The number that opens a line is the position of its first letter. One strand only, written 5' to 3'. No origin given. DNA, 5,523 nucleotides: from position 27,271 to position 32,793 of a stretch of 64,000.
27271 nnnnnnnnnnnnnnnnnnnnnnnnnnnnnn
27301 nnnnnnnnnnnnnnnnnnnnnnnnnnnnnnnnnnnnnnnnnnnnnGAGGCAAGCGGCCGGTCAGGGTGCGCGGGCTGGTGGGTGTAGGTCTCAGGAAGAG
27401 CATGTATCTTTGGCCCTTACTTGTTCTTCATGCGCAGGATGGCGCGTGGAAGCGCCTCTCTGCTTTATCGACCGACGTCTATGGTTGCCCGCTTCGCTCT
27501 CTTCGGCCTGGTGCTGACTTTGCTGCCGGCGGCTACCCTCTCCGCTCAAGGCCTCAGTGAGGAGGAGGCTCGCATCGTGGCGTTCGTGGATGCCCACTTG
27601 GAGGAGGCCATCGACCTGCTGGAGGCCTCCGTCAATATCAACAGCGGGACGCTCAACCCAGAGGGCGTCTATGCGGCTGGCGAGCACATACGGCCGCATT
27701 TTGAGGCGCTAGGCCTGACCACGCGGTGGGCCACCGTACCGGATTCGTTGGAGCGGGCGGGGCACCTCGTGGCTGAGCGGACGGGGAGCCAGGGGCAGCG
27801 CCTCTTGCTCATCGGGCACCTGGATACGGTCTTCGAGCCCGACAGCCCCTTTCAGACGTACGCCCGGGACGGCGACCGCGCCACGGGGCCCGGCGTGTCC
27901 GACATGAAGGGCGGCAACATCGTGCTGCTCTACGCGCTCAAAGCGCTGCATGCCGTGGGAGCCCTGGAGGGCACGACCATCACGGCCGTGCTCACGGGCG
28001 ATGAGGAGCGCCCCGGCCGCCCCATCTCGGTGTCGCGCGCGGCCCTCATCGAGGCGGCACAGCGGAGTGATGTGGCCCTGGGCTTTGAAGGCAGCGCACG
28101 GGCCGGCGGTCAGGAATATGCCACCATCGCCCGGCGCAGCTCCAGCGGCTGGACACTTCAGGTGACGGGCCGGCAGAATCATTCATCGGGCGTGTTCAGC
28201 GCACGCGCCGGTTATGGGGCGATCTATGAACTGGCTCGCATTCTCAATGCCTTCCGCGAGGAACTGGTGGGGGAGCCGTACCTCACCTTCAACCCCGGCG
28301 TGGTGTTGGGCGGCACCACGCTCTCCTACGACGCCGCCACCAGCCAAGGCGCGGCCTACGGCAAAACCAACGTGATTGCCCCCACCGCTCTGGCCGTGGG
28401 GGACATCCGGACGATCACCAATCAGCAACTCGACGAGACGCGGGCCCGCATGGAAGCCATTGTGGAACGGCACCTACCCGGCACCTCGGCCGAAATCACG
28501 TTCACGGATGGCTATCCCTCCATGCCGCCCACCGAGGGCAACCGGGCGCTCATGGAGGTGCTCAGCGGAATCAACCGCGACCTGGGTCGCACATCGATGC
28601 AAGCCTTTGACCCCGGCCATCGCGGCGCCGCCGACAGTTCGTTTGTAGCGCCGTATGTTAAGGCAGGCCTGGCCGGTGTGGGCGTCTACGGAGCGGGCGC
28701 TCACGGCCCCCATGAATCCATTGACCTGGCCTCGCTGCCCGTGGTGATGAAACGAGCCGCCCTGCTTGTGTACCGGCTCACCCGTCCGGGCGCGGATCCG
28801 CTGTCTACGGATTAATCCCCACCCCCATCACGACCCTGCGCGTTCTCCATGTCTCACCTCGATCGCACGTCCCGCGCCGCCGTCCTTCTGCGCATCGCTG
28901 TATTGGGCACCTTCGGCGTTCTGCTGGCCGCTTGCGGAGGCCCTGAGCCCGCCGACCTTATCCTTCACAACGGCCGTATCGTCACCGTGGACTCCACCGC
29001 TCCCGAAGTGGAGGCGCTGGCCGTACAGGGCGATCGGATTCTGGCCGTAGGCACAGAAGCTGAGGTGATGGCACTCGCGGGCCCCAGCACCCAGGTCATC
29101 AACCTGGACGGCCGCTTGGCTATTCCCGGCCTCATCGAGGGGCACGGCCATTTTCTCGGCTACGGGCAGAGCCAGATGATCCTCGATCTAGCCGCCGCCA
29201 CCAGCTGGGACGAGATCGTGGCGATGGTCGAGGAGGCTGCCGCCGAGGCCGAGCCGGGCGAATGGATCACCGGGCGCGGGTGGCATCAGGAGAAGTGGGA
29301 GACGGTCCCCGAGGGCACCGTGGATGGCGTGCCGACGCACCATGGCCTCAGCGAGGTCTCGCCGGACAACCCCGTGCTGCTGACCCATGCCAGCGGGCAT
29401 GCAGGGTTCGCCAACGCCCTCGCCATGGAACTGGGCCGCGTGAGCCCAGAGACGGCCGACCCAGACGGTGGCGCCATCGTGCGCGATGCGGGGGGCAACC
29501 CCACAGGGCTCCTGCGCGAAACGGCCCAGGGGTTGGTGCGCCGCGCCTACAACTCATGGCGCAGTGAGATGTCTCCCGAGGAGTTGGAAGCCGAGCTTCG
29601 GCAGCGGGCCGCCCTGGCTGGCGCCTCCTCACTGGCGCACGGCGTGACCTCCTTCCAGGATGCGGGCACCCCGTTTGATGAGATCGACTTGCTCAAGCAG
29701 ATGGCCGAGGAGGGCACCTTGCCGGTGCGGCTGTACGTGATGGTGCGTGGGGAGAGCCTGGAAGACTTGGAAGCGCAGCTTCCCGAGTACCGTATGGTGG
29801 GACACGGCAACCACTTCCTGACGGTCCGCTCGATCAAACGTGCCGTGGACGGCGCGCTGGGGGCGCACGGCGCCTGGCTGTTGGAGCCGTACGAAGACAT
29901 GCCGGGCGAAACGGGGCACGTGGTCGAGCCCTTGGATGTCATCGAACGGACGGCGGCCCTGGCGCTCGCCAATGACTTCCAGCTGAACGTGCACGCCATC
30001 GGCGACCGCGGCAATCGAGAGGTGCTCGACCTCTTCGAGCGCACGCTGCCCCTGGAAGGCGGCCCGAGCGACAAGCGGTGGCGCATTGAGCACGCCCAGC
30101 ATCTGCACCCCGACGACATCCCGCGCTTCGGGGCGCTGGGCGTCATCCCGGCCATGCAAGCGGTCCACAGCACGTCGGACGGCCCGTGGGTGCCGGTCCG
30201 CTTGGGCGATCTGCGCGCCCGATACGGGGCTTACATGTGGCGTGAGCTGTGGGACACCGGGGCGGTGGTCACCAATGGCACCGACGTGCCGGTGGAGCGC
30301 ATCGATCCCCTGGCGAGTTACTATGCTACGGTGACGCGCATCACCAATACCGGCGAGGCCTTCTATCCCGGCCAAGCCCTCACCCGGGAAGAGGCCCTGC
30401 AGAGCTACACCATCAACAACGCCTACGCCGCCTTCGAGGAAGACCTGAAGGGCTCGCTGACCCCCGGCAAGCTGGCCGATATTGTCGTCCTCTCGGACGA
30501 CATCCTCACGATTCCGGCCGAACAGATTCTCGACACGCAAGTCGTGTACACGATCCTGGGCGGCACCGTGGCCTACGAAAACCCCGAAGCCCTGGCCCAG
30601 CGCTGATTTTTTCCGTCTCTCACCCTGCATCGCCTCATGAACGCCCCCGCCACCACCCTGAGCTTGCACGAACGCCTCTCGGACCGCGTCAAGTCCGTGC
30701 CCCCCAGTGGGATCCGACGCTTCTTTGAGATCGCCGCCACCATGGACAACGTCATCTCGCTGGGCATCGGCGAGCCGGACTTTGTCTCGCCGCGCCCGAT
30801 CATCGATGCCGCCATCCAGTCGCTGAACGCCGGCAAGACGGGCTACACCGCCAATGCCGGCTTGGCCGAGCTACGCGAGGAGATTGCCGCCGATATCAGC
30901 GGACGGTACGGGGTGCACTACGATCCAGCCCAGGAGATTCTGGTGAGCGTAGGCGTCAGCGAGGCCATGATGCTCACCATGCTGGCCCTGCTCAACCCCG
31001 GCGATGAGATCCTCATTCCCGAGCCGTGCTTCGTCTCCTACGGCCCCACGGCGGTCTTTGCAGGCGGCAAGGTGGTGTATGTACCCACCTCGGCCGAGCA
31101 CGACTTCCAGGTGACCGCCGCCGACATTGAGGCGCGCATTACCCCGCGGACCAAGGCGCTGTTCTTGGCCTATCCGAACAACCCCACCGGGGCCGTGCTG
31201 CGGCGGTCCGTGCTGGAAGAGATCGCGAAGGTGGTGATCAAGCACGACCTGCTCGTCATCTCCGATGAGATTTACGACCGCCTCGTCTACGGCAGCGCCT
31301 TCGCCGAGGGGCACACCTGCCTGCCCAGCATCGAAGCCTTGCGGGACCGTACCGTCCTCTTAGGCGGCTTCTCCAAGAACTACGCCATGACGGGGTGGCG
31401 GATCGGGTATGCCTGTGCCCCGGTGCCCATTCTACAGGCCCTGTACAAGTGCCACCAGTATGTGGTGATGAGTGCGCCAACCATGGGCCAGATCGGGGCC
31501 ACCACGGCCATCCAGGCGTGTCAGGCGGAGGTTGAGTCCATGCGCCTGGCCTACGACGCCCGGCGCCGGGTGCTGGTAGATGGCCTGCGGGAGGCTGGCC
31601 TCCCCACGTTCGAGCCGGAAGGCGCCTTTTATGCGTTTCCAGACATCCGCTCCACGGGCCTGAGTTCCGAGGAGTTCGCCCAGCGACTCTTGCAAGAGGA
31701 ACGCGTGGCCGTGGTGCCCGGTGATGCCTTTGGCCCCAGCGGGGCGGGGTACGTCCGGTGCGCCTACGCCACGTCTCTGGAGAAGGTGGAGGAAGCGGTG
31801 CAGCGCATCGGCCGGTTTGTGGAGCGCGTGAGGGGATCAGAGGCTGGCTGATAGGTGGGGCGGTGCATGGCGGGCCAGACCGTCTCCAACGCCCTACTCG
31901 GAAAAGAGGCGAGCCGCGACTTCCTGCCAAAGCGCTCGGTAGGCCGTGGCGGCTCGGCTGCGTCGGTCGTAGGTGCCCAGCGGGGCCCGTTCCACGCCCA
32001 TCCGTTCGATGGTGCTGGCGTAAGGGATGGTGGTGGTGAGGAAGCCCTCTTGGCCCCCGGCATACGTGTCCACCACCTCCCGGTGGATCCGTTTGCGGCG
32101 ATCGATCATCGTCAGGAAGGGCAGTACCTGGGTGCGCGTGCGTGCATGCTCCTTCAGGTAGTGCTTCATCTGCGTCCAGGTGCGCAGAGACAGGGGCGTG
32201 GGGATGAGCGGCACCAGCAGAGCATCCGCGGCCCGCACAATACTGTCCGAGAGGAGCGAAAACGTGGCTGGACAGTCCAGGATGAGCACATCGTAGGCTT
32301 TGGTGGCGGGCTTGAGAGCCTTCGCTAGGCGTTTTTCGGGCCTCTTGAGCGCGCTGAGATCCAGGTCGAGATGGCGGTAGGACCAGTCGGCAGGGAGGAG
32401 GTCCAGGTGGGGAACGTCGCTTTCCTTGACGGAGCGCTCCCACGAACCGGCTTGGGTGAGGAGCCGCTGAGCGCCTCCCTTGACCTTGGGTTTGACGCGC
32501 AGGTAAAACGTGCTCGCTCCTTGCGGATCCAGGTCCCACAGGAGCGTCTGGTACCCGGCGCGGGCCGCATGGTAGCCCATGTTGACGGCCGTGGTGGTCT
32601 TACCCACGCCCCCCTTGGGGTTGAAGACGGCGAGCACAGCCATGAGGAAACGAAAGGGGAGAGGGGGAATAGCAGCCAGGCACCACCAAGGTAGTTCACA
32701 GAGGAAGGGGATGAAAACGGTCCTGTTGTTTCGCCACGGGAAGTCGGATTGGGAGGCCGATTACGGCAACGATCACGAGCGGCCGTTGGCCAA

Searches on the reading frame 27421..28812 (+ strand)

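Call 22: search_protein_families(library=pfam, proteins=[window:27421-28812:+], max_evalue=0.001)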
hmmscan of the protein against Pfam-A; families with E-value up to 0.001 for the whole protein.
window:27421-28812:+ (464 aa): 2 families
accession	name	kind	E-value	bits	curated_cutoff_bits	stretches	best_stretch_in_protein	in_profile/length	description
PF01546.33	Peptidase_M20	-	3.9e-21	76.3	24.6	1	129-450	1-204/206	Peptidase family M20/M25/M40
PF07687.19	M20_dimer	-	1.9e-14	53.9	21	1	236-354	1-105/107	Peptidase dimerisation domain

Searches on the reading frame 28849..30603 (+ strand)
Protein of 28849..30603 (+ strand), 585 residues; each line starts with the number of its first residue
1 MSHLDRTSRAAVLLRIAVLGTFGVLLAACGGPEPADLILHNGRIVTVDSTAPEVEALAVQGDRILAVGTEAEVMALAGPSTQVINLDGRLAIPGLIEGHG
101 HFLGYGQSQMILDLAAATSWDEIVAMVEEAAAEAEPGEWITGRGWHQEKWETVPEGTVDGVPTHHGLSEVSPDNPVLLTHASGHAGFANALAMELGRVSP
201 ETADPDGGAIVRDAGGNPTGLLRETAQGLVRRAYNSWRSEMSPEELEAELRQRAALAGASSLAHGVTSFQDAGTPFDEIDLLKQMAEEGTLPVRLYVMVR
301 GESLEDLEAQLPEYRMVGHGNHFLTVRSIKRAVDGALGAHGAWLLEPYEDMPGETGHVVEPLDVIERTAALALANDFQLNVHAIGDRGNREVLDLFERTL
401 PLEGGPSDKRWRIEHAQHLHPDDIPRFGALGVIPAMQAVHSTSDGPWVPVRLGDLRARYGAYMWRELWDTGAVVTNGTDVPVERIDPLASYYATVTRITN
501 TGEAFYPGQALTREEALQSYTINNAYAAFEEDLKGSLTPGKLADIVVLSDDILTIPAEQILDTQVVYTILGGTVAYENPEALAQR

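Call 22: search_protein_families(library=pfam, proteins=[window:28849-30603:+], max_evalue=0.001)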
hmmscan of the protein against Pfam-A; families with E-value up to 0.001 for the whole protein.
window:28849-30603:+ (585 aa): 3 families
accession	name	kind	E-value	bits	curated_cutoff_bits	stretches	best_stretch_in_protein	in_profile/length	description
PF07969.17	Amidohydro_3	-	2e-101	341.3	29.7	1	82-576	1-472/472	Amidohydrolase family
PF01979.26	Amidohydro_1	-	6.7e-18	65.5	25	1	234-574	24-344/345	Amidohydrolase family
PF22039.1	HUTI_composite_bact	-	0.00053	20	25.5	1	56-75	2-21/26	Imidazolonepropionase-like composite domain, bacteria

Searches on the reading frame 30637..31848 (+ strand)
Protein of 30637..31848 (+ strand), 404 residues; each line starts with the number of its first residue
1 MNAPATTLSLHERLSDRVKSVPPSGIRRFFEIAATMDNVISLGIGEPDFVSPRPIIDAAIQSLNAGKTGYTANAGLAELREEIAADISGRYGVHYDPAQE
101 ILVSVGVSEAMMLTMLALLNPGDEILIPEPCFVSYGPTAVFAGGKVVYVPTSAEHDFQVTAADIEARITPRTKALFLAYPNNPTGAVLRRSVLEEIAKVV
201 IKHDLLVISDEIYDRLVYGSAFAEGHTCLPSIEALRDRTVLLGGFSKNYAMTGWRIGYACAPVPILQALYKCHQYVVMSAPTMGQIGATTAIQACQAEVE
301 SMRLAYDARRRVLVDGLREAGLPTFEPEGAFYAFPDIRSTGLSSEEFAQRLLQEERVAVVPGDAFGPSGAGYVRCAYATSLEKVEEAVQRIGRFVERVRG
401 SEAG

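Call 22: search_protein_families(library=pfam, proteins=[window:30637-31848:+], max_evalue=0.001)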
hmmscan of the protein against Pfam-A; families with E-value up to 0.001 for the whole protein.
window:30637-31848:+ (404 aa): 4 families
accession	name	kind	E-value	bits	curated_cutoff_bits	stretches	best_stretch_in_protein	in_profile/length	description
PF00155.27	Aminotran_1_2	-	5e-72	243.5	19.7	1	38-391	2-361/361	Aminotransferase class I and II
PF01041.23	DegT_DnrJ_EryC1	-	1.8e-08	34.4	19.8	1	108-210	49-145/360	DegT/DnrJ/EryC1/StrS aminotransferase family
PF01053.26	Cys_Met_Meta_PP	-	4.1e-06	26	27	1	101-211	71-174/381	Cys/Met metabolism PLP-dependent enzyme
PF00266.25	Aminotran_5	-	0.00021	20.8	21.5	1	93-210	56-175/371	Aminotransferase class-V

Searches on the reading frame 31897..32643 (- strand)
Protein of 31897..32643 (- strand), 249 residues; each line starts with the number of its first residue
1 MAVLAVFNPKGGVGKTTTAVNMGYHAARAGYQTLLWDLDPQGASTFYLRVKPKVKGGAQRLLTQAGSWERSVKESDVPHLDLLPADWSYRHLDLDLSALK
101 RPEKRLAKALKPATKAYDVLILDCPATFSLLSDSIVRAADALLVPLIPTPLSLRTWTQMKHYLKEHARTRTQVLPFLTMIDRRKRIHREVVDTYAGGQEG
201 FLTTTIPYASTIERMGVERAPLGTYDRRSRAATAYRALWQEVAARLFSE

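Call 22: search_protein_families(library=pfam, proteins=[window:31897-32643:-], max_evalue=0.001)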
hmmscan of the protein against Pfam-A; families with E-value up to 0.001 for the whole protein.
window:31897-32643:- (249 aa): 7 families
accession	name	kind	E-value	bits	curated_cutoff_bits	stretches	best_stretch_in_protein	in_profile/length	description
PF13614.12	AAA_31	-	7.7e-33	114.3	27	1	2-170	2-171/177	AAA domain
PF01656.29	CbiA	-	3.1e-14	53.4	25.4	1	4-113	1-54/125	CobQ/CobB/MinD/ParA nucleotide binding domain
PF06564.18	CBP_BcsQ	-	2e-08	34.5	21.3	1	1-238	1-229/234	Cellulose biosynthesis protein BcsQ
PF09140.17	MipZ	-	8.1e-07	29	20.7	0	104-146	87-129/262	ATPase MipZ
PF10609.15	ParA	-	1.8e-06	28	27.1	1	3-45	5-47/246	NUBPL iron-transfer P-loop NTPase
PF00142.24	Fer4_NifH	-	2.7e-06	27.5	25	0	9-48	7-47/271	4Fe-4S iron sulfur cluster binding proteins, NifH/frxC family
PF02374.21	ArsA_ATPase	-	1.9e-05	24.5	24.3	1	6-40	5-39/305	Anion-transporting ATPase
